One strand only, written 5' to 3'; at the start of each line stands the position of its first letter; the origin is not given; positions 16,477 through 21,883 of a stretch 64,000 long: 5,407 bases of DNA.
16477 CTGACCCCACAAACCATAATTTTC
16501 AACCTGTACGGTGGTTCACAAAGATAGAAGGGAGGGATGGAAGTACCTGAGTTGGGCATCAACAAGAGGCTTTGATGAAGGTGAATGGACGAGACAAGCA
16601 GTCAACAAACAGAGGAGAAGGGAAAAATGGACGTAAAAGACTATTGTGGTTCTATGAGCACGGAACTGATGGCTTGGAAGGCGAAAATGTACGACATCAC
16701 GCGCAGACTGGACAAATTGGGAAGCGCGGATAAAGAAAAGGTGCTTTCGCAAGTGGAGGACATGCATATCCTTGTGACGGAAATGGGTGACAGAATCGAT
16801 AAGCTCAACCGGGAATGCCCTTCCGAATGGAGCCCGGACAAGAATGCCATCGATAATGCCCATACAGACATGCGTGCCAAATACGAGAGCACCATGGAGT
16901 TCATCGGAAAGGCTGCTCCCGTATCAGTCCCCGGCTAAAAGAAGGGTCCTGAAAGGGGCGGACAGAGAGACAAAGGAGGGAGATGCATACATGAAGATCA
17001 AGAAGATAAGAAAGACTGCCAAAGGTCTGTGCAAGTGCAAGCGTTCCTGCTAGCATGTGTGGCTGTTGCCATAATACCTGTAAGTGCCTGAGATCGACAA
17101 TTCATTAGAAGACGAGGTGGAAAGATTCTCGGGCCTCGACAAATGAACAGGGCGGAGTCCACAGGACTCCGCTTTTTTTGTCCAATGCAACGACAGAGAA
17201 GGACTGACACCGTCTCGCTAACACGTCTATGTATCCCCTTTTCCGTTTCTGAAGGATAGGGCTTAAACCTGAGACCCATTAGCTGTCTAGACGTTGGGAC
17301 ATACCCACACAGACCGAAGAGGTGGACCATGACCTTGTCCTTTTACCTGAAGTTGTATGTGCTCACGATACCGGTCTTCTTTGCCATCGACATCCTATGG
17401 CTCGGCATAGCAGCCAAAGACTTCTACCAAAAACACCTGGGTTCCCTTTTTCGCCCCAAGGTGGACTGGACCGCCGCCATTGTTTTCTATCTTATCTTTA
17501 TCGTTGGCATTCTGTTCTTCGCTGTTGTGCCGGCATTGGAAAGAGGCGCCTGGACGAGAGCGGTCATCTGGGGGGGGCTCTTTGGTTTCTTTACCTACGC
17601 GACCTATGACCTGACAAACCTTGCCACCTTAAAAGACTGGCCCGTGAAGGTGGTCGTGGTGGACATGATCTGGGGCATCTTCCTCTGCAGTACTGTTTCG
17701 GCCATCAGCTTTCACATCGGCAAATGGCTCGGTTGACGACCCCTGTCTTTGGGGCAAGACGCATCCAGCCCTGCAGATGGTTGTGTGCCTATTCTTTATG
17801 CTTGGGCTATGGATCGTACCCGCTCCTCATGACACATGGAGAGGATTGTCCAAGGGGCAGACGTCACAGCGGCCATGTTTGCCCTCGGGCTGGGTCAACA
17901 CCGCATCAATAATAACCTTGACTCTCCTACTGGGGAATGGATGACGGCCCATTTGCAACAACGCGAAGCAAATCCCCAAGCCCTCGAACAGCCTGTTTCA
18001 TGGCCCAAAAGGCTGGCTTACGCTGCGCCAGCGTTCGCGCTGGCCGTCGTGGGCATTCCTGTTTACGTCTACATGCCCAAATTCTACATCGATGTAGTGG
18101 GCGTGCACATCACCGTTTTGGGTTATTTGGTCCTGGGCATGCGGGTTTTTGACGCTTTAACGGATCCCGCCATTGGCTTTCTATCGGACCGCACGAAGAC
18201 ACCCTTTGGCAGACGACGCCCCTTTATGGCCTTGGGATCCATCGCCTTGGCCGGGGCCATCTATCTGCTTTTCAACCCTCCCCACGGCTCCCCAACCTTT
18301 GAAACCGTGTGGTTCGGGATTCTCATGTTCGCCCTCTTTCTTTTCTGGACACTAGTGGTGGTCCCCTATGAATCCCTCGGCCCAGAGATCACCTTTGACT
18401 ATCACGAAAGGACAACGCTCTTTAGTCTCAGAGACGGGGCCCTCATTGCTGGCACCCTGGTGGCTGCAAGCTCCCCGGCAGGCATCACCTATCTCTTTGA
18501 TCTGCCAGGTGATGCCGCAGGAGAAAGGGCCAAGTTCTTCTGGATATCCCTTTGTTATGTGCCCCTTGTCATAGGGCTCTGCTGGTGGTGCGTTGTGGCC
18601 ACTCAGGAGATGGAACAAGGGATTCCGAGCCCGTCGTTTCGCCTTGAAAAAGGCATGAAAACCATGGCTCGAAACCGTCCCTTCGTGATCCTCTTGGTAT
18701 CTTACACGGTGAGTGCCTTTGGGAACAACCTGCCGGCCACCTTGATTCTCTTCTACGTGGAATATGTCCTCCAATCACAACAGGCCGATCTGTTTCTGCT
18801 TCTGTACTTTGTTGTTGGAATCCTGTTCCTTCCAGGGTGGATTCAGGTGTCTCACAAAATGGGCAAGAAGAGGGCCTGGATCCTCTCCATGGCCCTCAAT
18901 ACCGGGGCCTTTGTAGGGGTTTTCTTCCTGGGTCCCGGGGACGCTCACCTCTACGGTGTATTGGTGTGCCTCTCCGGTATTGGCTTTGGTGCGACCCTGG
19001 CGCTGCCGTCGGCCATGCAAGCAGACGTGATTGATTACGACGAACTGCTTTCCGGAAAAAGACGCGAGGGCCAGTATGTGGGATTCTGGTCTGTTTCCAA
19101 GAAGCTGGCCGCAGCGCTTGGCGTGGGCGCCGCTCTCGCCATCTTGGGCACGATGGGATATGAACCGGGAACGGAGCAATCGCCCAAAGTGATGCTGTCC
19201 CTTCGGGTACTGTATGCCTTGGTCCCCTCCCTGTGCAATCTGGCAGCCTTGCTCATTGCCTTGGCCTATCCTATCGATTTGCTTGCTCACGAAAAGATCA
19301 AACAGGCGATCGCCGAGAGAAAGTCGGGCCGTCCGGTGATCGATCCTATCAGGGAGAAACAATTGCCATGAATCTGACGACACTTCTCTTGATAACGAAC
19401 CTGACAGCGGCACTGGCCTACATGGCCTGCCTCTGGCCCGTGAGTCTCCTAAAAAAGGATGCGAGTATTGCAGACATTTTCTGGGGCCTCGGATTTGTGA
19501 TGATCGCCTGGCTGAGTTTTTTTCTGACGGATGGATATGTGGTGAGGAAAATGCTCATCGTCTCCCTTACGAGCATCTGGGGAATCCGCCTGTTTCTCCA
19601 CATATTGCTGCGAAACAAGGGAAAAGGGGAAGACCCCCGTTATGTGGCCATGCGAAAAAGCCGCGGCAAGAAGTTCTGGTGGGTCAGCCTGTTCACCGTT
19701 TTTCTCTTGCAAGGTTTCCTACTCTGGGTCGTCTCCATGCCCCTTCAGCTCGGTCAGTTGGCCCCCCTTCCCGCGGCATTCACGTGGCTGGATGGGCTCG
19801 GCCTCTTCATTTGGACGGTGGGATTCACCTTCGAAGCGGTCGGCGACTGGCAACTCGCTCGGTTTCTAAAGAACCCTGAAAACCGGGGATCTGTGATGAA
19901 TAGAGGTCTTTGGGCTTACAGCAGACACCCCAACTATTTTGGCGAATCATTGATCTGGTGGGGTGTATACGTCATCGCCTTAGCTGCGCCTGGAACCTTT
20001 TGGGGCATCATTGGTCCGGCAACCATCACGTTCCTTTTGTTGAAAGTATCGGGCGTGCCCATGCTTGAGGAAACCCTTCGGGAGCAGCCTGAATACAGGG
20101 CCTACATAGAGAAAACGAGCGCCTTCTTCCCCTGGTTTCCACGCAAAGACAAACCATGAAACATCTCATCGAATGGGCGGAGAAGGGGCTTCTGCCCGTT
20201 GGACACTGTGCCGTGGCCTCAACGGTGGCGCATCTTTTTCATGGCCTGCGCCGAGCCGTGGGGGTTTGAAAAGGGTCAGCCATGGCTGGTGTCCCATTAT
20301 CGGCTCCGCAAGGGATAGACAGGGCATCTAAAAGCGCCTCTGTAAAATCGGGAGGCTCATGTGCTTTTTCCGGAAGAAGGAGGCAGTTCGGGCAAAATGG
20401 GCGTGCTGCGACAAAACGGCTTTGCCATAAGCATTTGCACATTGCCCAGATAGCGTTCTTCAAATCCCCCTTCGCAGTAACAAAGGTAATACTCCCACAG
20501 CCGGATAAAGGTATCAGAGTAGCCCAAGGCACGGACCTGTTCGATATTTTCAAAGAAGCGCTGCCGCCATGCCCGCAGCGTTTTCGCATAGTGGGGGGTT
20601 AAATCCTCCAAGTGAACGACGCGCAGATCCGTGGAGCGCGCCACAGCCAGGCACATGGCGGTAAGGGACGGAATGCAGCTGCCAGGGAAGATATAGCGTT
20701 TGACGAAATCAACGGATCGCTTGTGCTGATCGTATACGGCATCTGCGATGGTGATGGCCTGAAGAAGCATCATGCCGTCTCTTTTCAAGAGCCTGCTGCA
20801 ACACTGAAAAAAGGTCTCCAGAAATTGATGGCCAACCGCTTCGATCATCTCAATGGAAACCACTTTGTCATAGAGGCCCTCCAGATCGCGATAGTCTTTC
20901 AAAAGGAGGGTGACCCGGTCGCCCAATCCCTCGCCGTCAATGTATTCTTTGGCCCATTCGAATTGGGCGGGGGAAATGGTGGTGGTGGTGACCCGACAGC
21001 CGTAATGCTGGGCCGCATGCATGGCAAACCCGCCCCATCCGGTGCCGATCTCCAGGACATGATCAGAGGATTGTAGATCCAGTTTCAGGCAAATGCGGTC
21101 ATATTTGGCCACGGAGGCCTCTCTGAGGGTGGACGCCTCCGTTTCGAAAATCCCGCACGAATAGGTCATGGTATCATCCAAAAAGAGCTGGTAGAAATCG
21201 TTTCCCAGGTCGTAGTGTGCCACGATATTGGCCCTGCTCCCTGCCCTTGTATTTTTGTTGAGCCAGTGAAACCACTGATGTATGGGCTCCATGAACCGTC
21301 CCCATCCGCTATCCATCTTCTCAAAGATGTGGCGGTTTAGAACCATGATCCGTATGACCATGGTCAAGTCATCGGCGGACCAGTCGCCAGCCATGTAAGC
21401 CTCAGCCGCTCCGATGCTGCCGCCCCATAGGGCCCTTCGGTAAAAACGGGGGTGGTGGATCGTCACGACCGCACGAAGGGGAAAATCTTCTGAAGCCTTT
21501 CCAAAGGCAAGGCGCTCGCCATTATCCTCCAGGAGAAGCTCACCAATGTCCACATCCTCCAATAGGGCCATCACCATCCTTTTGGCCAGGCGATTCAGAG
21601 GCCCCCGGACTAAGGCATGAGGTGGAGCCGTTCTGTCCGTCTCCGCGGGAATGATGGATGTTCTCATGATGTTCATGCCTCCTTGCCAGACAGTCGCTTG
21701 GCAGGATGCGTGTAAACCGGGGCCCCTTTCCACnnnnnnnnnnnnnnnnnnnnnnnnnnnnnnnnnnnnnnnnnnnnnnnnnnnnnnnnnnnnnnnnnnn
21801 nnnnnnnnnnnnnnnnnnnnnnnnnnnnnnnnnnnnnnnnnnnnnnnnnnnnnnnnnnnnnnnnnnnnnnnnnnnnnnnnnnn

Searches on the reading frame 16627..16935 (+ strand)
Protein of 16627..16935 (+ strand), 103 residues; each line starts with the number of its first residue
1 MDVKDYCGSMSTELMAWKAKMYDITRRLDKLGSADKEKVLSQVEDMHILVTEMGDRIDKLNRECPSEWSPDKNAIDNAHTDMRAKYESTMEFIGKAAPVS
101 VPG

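Call 12: search_protein_families(library=pfam, proteins=[window:16627-16935:+])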
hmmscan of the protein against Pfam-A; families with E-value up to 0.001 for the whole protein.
window:16627-16935:+ (103 aa): 0 families

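Call 15: find_encoding_contigs(protein=window:16627-16935:+, flank=3000, max_places=6)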
Protein window:16627-16935:+ (103 aa): 4 contigs read that carry it; 4 places shown.
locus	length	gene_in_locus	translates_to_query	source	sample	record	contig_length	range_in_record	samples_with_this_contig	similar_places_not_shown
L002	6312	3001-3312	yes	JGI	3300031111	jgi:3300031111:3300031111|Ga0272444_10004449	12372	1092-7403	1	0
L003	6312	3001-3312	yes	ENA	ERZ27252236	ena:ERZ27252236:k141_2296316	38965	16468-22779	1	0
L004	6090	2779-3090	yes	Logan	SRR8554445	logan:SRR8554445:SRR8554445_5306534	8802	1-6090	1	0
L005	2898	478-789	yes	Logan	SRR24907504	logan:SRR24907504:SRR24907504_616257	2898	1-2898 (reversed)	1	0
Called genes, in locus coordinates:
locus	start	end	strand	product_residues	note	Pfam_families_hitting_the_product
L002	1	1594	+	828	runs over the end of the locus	PF17900:Peptidase_M1_N, PF01433:Peptidase_M1, PF11838:ERAP1_C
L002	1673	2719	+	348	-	PF16575:CLP1_P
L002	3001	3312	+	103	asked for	-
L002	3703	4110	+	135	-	PF09945:DUF2177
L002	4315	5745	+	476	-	PF13347:MFS_2, PF07690:MFS_1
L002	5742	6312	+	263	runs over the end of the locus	PF06966:DUF1295, PF02544:Steroid_dh (weak)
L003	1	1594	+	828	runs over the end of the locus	PF17900:Peptidase_M1_N, PF01433:Peptidase_M1, PF11838:ERAP1_C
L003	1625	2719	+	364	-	PF16575:CLP1_P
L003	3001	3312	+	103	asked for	-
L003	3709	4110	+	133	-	PF09945:DUF2177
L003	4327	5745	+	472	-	PF13347:MFS_2, PF07690:MFS_1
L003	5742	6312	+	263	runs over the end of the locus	PF06966:DUF1295, PF02544:Steroid_dh (weak)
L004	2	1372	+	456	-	?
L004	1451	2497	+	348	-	PF16575:CLP1_P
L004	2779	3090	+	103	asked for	-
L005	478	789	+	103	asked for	-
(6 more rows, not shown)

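Call 64: find_homologous_proteins(query=window:16627-16935:+, max_evalue=0.00001)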
Query window:16627-16935:+ (103 aa): 345 proteins with E <= 0.00001 among 346 candidates; the best 120 are listed.
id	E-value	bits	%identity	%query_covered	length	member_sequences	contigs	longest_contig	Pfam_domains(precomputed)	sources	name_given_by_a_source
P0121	1.7e-61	223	98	100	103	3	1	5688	-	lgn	-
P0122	4.3e-58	212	92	100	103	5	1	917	-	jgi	jgi:hypothetical protein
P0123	1.8e-57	210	90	100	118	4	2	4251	-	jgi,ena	-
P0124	2.9e-56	206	88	100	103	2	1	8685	-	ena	-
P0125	1.0e-53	198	85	100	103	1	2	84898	-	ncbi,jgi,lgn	jgi:hypothetical protein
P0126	9.2e-53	195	83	100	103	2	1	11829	-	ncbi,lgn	-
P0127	3.0e-52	193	83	100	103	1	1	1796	-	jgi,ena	-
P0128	5.5e-50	186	78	100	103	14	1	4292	-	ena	-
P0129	1.5e-49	184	79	100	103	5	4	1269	-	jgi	-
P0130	2.2e-49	184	76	100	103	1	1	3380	-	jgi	jgi:hypothetical protein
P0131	2.8e-49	183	78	100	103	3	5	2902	-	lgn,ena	-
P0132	2.9e-49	183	78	100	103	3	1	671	-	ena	-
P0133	3.1e-49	183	78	100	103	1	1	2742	-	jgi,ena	-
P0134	4.3e-49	183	77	100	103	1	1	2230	-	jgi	-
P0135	1.1e-48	182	78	100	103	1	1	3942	-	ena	-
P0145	9.8e-47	175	75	100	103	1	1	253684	-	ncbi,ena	-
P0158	1.4e-43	165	70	100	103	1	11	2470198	-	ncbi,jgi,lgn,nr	ncbi:MAG: hypothetical protein JSV01_10880 [Desulfobacterales bacterium]|jgi:hypothetical protein|nr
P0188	5.1e-40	154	66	100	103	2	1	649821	-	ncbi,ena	-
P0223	1.1e-38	149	61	100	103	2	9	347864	-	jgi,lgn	jgi:hypothetical protein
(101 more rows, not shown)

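Call 65: find_encoding_contigs(protein=P0125, flank=3000, max_places=1)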
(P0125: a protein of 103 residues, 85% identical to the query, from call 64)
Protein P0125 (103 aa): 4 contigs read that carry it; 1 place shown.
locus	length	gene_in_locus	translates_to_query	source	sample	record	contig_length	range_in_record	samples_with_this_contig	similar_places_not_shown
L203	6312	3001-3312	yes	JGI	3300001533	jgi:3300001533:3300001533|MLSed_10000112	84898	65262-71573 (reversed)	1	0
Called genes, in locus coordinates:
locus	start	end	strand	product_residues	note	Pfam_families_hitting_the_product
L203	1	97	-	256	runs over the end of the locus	PF10609:ParA, PF13614:AAA_31, PF00142:Fer4_NifH, PF01656:CbiA, PF02374:ArsA_ATPase (weak), PF06564:CBP_BcsQ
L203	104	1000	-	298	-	PF00990:GGDEF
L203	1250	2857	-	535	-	-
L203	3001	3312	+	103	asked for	-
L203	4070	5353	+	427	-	PF00581:Rhodanese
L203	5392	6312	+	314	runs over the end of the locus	PF10017:Methyltransf_33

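Call 66: find_encoding_contigs(protein=P0145, flank=3000, max_places=1)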
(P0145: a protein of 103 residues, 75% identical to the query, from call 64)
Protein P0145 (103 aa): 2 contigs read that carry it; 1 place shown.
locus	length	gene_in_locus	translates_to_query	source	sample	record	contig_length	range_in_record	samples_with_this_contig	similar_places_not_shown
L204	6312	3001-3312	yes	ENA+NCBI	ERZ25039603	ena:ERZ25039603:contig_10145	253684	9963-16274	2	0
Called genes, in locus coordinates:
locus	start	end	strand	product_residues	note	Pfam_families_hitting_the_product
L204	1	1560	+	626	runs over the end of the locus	PF01326:PPDK_N, PF00391:PEP-utilizers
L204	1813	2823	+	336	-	PF13483:Lactamase_B_3, PF12706:Lactamase_B_2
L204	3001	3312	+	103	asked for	-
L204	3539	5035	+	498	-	PF14522:Cytochrome_C7 (faint), PF14537:Cytochrom_c3_2 (faint), PF13435:Cytochrome_C554 (faint), PF13447:Multi-haem_cyto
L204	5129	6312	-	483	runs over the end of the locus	PF13487:HD_5, PF01966:HD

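Call 67: find_encoding_contigs(protein=P0158, flank=3000, max_places=1)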
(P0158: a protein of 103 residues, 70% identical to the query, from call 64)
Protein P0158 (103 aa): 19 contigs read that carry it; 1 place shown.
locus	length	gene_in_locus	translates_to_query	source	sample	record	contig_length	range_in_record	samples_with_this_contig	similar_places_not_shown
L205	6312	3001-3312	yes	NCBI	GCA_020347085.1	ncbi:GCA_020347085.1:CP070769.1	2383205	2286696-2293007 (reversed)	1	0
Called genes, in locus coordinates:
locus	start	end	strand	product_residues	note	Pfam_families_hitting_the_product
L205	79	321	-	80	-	-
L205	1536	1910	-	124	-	PF07238:PilZ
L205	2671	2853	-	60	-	-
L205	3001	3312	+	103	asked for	-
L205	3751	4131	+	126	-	PF01243:PNPOx_N (weak)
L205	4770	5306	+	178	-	PF14803:Zn_ribbon_Nudix, PF00293:NUDIX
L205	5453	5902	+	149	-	PF07386:DUF1499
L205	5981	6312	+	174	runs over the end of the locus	PF13668:Ferritin_2 (faint), PF02915:Rubrerythrin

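Call 68: find_encoding_contigs(protein=P0188, flank=3000, max_places=1)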
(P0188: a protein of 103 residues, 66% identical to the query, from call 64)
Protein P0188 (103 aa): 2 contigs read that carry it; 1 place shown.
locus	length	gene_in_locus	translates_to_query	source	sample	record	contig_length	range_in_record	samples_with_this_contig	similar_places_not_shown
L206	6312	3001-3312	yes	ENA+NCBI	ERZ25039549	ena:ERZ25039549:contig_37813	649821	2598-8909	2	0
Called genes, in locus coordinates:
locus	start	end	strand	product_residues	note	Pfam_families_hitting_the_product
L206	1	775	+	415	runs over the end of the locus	PF08241:Methyltransf_11, PF13847:Methyltransf_31 (weak), PF13649:Methyltransf_25 (weak), PF03141:Methyltransf_29 (weak)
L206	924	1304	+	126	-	PF07386:DUF1499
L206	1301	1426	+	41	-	-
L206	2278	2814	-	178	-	PF03747:ADP_ribosyl_GH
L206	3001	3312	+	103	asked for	-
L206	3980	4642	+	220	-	PF08239:SH3_3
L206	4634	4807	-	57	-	-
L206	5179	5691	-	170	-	PF04248:NTP_transf_9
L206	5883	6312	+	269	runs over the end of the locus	-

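Call 69: find_encoding_contigs(protein=P0223, flank=3000, max_places=1)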
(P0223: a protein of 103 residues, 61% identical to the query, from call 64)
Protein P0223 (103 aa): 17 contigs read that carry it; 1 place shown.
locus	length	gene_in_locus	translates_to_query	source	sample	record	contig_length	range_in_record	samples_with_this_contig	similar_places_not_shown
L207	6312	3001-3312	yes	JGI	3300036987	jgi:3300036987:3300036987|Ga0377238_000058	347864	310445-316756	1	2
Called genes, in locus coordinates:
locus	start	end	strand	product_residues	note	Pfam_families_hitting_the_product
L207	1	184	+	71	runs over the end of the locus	-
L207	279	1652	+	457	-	PF00875:DNA_photolyase, PF03441:FAD_binding_7 (weak)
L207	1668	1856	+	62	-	-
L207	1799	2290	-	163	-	PF10184:DUF2358 (weak)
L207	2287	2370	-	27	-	-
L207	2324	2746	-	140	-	PF03013:Pyr_excise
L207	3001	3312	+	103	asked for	-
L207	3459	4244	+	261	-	PF06966:DUF1295, PF02544:Steroid_dh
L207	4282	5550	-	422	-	PF02353:CMAS, PF13489:Methyltransf_23, PF08241:Methyltransf_11, PF08242:Methyltransf_12, PF13649:Methyltransf_25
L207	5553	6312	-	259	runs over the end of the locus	PF07103:DUF1365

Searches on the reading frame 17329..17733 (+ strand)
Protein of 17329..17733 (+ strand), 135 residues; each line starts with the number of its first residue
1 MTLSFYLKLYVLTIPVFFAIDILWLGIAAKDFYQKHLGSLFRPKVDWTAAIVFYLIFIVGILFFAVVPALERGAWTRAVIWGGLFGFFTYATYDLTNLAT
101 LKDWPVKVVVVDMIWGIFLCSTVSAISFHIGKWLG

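Call 16: search_protein_families(library=pfam, proteins=[window:17329-17733:+])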
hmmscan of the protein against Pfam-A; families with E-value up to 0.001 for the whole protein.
window:17329-17733:+ (135 aa): 1 family
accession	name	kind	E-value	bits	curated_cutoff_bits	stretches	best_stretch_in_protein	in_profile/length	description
PF09945.14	DUF2177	-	2.7e-50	170.1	26.9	1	6-128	1-123/124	Predicted membrane protein (DUF2177)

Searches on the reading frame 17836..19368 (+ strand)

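Call 16: search_protein_families(library=pfam, proteins=[window:17836-19368:+])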
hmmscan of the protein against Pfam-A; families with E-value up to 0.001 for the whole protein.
window:17836-19368:+ (511 aa): 2 families
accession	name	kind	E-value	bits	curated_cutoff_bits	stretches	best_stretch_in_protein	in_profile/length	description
PF13347.12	MFS_2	-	1.4e-91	307.7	27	1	62-481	2-426/427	MFS/sugar transport protein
PF07690.21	MFS_1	-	2e-15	57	33.4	2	190-429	117-346/347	Major Facilitator Superfamily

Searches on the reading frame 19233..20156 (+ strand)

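Call 16: search_protein_families(library=pfam, proteins=[window:19233-20156:+])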
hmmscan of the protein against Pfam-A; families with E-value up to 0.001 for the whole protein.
window:19233-20156:+ (308 aa): 4 families
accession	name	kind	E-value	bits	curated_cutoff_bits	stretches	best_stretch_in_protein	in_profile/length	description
PF06966.17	DUF1295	-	1.3e-74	251.1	20.4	1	67-295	1-235/235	Protein of unknown function (DUF1295)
PF02544.21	Steroid_dh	-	8.4e-06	26.3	22.6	1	188-262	43-117/150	3-oxo-5-alpha-steroid 4-dehydrogenase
PF04140.19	ICMT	-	0.00013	22.8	24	0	217-252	31-64/95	Isoprenylcysteine carboxyl methyltransferase (ICMT) family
PF04191.18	PEMT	-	0.00054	20.8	25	1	193-280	14-100/105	Phospholipid methyltransferase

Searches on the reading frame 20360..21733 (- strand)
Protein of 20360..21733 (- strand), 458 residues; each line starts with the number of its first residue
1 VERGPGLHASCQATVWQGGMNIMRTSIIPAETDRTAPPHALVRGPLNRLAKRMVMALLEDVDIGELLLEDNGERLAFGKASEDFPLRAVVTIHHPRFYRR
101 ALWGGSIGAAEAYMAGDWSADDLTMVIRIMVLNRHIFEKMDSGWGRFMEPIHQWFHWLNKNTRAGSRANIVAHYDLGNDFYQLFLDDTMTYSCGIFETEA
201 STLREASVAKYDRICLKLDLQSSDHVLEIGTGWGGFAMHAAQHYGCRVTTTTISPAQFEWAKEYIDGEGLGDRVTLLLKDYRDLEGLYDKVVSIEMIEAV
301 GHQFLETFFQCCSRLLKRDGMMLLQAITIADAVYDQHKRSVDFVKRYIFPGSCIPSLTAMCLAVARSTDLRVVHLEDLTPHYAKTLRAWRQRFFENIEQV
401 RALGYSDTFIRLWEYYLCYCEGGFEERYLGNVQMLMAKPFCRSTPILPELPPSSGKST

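Call 12: search_protein_families(library=pfam, proteins=[window:20360-21733:-])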
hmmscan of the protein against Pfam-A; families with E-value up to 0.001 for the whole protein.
window:20360-21733:- (458 aa): 7 families
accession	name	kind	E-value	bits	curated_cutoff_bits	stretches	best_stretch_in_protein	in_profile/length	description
PF02353.26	CMAS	-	8.6e-86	288.1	27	1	167-433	7-272/273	Mycolic acid cyclopropane synthetase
PF13649.12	Methyltransf_25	-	2.2e-12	47.9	27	1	226-320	1-97/97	Methyltransferase domain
PF08241.18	Methyltransf_11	-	6.6e-10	39.9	21.2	1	227-323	1-94/95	Methyltransferase domain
PF08242.18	Methyltransf_12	-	2.9e-08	34.8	30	1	227-321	1-97/98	Methyltransferase domain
PF13489.12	Methyltransf_23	-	5.4e-07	29.9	27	1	220-336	20-124/164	Methyltransferase domain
PF02475.24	TRM5-TYW2_MTfase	-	0.00049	20.5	28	1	219-312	33-127/164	TRM5/TYW2 methyltransferase domain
PF13847.12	Methyltransf_31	-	0.00077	19.6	27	0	222-334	3-119/145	Methyltransferase domain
